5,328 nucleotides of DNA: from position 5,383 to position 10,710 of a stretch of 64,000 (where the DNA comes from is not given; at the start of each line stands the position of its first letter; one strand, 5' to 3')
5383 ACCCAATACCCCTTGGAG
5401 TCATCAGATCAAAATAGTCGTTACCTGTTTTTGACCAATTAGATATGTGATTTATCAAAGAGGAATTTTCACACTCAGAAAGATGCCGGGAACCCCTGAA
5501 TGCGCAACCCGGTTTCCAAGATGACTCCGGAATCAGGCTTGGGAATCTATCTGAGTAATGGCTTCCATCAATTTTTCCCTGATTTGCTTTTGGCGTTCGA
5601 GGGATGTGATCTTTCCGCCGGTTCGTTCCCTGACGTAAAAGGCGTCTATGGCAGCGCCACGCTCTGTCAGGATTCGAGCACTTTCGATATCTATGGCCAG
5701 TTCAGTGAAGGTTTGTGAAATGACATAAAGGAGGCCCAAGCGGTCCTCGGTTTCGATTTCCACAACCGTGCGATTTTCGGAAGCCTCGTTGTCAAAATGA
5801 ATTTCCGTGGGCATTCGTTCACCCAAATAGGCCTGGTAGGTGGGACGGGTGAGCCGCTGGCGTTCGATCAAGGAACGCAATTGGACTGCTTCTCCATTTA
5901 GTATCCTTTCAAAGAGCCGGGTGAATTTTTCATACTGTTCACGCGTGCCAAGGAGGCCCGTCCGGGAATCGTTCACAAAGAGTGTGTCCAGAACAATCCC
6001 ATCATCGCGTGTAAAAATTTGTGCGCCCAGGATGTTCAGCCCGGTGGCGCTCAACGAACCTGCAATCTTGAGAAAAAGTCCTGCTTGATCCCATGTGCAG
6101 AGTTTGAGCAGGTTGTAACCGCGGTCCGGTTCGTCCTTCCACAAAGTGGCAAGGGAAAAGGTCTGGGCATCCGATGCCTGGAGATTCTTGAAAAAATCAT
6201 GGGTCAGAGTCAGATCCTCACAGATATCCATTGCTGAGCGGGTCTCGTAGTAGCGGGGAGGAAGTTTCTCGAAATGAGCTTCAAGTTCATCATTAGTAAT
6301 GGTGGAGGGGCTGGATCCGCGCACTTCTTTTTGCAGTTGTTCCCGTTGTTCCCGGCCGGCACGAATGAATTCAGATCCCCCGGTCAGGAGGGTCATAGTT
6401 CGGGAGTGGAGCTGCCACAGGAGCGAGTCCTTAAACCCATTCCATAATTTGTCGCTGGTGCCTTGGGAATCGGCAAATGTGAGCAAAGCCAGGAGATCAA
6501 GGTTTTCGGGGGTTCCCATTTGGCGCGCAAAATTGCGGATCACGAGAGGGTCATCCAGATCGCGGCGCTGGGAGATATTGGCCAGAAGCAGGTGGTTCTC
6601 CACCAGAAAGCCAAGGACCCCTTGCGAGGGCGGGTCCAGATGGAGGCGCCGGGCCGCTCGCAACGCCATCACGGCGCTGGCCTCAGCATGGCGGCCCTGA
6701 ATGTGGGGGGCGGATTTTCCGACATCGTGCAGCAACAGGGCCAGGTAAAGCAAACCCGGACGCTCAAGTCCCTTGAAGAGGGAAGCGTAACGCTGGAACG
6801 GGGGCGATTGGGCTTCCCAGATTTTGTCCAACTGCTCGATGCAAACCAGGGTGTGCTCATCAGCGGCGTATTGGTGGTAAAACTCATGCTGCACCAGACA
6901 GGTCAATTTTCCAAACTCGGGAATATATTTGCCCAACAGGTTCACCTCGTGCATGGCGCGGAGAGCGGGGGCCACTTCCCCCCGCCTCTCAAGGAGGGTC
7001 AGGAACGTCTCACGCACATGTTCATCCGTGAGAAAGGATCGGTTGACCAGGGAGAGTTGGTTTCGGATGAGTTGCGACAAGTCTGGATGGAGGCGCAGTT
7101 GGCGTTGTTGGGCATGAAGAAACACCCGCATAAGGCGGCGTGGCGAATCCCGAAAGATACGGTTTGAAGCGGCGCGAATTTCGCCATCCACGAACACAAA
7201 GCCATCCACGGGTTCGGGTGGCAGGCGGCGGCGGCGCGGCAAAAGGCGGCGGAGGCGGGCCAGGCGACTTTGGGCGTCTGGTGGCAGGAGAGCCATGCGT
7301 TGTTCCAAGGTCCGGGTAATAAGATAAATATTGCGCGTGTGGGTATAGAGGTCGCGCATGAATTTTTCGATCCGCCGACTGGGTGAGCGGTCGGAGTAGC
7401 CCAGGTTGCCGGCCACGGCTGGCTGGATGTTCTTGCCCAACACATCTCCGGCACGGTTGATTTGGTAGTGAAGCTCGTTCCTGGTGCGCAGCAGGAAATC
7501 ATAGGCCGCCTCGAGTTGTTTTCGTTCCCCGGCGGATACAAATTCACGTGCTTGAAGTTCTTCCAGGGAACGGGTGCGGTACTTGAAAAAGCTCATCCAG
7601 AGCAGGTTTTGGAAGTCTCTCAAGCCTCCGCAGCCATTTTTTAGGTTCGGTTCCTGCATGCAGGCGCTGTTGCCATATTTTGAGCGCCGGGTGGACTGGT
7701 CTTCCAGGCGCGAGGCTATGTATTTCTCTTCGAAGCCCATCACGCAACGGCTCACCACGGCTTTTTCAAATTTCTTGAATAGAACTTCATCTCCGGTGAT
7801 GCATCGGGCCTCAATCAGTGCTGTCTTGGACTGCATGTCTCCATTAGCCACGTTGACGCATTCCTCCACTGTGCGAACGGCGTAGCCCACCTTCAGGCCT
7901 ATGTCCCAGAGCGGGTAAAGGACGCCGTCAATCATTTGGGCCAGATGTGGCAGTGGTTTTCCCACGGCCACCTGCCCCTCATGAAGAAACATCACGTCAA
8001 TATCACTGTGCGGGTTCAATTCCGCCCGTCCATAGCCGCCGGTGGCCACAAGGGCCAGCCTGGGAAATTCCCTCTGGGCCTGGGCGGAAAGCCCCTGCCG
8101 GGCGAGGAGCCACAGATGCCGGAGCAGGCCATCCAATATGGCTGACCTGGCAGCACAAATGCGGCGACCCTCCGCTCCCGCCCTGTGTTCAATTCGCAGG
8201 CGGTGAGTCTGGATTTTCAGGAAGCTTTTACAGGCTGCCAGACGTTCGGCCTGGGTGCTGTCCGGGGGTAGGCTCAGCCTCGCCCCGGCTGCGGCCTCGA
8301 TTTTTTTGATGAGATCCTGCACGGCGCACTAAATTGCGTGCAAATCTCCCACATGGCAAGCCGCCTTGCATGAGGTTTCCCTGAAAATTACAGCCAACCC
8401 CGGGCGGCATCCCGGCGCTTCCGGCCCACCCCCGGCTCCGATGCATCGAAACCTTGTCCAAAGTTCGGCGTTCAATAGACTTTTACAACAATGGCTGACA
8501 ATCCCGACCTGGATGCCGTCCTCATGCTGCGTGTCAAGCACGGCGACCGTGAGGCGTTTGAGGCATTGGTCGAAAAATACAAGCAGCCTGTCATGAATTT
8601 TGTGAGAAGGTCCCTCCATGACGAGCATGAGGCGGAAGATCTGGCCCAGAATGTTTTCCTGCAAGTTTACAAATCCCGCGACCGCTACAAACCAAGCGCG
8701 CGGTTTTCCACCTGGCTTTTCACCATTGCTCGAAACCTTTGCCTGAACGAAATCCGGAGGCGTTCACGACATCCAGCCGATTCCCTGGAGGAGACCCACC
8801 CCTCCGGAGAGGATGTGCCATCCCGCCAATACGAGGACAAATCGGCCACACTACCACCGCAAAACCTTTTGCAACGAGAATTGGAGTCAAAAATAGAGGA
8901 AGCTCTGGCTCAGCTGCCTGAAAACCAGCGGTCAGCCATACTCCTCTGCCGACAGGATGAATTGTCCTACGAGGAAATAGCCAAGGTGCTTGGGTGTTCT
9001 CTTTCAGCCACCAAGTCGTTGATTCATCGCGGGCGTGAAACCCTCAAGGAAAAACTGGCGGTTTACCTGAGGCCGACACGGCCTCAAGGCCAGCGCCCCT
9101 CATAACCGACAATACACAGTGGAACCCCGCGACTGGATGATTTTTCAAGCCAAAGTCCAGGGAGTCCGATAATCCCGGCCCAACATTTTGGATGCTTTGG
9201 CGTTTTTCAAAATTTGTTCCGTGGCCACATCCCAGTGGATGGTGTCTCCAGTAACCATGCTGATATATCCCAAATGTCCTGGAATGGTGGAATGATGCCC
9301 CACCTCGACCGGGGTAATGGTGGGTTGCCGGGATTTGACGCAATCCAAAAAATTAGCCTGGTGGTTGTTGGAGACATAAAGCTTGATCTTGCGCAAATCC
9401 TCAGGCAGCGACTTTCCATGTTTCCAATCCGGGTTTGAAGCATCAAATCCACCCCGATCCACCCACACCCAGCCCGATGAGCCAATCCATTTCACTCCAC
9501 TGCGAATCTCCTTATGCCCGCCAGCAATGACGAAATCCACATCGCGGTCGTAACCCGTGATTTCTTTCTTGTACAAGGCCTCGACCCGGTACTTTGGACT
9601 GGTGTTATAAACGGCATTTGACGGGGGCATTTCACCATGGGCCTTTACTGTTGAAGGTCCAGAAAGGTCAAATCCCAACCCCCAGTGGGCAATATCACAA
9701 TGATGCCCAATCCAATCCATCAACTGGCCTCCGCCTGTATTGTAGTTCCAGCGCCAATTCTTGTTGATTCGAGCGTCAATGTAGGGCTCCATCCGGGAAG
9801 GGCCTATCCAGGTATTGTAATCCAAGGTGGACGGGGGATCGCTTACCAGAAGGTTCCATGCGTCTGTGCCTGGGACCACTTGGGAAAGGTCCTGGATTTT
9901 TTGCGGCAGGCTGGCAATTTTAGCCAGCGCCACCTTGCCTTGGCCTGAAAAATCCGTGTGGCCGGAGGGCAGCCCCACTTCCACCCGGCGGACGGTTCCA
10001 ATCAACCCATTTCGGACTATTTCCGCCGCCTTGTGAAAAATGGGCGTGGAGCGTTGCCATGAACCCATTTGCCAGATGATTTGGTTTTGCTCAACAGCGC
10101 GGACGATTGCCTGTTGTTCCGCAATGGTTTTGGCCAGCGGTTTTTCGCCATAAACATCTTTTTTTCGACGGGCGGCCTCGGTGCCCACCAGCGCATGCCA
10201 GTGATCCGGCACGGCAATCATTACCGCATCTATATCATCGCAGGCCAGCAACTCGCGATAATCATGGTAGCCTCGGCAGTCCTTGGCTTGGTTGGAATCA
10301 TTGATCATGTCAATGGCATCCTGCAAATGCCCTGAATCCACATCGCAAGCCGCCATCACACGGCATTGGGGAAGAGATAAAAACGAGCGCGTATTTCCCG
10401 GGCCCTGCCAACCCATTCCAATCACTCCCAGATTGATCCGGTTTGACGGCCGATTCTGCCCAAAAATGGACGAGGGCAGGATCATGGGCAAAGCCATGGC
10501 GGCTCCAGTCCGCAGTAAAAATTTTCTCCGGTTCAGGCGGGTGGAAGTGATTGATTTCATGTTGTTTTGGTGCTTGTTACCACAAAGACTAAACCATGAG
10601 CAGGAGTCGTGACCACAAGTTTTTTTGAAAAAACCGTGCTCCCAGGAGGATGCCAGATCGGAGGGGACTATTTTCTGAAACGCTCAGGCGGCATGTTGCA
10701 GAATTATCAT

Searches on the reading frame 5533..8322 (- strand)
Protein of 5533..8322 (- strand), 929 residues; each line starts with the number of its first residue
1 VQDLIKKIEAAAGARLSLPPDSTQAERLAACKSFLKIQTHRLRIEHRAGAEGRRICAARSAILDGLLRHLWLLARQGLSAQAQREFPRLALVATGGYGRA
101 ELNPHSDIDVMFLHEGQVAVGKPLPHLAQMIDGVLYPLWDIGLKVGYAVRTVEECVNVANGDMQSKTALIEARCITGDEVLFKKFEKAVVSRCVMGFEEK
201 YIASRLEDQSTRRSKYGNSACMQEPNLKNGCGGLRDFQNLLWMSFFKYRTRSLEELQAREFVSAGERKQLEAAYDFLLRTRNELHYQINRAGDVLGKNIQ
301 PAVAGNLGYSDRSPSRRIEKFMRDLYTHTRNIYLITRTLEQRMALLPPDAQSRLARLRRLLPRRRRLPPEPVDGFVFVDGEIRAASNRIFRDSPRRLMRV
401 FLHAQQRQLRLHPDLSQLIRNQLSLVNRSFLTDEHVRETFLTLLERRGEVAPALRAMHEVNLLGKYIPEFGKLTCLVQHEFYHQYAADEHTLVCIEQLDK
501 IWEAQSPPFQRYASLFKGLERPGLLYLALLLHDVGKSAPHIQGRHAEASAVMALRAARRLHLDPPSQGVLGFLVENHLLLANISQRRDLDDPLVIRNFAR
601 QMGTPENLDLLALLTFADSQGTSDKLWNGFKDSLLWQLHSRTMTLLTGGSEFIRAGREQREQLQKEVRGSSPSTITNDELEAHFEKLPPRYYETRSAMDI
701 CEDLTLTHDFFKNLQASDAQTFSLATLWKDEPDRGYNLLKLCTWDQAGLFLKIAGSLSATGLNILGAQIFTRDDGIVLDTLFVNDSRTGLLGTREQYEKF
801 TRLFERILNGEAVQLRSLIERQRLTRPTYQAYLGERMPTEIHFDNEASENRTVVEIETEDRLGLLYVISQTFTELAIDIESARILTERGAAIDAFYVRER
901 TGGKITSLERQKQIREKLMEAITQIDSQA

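Call 75: search_protein_families(library=pfam, proteins=[window:5533-8322:-], max_evalue=0.0001)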
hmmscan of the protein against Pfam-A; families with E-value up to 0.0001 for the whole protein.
window:5533-8322:- (929 aa): 5 families
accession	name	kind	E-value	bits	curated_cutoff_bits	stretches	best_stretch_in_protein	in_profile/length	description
PF08335.16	GlnD_UR_UTase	-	9.9e-33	113.6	21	1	202-338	3-139/141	GlnD PII-uridylyltransferase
PF24931.1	ACT_ACR9_3rd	-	2.3e-09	37.6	27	1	841-923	2-85/98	ACR9-like, ACT-like domain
PF01842.31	ACT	-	1.6e-08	34.6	27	0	741-787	6-53/66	ACT domain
PF22754.3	bHLH-TF_ACT-like_plant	-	8.9e-08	32.7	27.6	0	848-922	7-75/75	Plant bHLH transcription factor, ACT-like domain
PF03710.21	GlnE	-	2.3e-05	24.4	24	1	61-118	99-159/252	Glutamate-ammonia ligase adenylyltransferase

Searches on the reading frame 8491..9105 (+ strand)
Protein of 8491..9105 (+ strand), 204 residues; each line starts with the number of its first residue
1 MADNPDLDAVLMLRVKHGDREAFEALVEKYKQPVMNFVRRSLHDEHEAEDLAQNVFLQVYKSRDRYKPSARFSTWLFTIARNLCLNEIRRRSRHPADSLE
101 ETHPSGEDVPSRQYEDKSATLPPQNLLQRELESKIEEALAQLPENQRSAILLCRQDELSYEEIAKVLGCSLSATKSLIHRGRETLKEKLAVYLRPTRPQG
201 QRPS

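Call 78: search_protein_families(library=pfam, proteins=[window:8491-9105:+], max_evalue=0.0001)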
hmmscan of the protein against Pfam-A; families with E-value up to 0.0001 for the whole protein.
window:8491-9105:+ (204 aa): 4 families
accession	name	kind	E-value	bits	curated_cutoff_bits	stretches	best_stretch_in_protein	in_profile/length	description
PF04542.20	Sigma70_r2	-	1.8e-21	76.2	24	1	26-93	1-70/71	Sigma-70 region 2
PF08281.18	Sigma70_r4_2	-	2.1e-18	66.1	25.7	1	134-185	3-54/54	Sigma-70, region 4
PF04545.22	Sigma70_r4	-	9.5e-12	44.7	24.1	1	138-187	1-50/50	Sigma-70, region 4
PF07638.17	Sigma70_ECF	-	2.4e-08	34.5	21.1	1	11-189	7-183/185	ECF sigma factor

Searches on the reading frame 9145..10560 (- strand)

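Call 75: search_protein_families(library=pfam, proteins=[window:9145-10560:-], max_evalue=0.0001)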
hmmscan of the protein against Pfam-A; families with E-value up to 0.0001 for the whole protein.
window:9145-10560:- (471 aa): 3 families
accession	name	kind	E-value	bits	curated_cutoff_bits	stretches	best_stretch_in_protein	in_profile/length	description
PF19051.5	GFO_IDH_MocA_C2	-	5.9e-16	59.2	23.3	1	237-469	43-253/254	Oxidoreductase family, C-terminal alpha/beta domain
PF01408.29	GFO_IDH_MocA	-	1.7e-15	58.2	24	1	42-166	1-119/120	Oxidoreductase family, NAD-binding Rossmann fold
PF22725.1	GFO_IDH_MocA_C3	-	6.4e-07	29.8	27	0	266-310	32-73/124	GFO/IDH/MocA C-terminal domain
